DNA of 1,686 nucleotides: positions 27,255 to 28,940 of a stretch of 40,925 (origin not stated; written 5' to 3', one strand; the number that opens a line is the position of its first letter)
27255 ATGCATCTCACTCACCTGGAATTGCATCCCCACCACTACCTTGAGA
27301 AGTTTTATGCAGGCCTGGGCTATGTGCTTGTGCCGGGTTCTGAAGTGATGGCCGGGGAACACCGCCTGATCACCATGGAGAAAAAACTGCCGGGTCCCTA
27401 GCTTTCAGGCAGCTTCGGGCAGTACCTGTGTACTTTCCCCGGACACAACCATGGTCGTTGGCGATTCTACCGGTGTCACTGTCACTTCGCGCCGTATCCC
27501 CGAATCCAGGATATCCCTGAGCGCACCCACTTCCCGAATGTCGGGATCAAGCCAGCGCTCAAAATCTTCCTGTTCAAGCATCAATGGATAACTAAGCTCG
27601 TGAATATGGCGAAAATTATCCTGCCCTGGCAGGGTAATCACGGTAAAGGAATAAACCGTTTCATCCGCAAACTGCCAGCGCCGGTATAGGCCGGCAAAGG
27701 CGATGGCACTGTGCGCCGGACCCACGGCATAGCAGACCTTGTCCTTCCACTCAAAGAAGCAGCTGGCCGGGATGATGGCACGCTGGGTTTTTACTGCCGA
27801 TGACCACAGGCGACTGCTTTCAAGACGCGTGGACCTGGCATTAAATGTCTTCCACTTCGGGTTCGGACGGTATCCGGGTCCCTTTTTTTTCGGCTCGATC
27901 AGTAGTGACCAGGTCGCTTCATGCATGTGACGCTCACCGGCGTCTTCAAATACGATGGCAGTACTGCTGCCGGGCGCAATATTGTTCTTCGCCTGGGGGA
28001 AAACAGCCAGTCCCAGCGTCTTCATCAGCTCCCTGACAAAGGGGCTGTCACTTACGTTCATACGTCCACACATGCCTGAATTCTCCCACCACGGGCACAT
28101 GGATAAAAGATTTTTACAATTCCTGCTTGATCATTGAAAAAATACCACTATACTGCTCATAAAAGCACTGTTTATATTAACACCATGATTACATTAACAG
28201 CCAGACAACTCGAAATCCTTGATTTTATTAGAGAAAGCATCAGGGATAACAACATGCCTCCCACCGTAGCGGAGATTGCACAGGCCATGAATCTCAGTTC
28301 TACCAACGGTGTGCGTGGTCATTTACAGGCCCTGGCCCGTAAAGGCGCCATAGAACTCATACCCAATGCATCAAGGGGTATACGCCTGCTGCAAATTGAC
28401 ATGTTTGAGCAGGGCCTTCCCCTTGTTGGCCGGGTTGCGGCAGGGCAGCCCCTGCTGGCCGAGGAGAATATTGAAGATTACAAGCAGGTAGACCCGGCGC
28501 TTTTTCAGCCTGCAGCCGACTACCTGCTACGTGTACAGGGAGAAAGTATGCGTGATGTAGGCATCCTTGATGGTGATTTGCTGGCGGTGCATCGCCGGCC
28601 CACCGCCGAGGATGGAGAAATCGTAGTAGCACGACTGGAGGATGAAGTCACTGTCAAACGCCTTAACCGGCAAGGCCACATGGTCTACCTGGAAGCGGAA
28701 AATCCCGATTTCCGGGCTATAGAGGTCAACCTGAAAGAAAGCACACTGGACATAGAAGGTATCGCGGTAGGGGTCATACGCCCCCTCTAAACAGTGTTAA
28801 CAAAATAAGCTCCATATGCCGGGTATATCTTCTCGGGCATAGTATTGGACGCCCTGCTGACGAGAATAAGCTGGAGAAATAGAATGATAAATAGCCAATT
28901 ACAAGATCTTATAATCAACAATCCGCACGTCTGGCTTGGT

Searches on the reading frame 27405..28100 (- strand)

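Call 56: search_protein_families(library=pfam, proteins=[window:27405-28100:-], max_evalue=0.00001)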
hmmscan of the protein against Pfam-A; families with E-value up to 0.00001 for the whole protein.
window:27405-28100:- (231 aa): 1 family
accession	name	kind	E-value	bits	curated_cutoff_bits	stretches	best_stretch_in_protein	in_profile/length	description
PF02586.19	SRAP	-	2.9e-35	122.2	27.1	1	10-213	1-209/214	SOS response associated peptidase (SRAP)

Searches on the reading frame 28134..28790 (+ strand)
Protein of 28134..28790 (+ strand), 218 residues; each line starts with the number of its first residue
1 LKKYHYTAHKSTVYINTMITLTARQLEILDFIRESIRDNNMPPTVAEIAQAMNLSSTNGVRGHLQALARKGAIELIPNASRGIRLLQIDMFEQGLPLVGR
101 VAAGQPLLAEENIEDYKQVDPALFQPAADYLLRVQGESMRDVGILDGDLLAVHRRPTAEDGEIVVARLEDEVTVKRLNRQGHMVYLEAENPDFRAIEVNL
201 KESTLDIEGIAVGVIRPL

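Call 56: search_protein_families(library=pfam, proteins=[window:28134-28790:+], max_evalue=0.00001)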
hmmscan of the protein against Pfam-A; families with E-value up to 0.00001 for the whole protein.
window:28134-28790:+ (218 aa): 2 families
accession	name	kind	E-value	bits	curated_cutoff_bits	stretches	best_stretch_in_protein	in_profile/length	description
PF00717.28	Peptidase_S24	-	7.9e-33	113.1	23.3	1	96-212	1-116/116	Peptidase S24-like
PF01726.22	LexA_DNA_bind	-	1.6e-26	92.3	23.7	1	18-82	1-65/65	LexA DNA binding domain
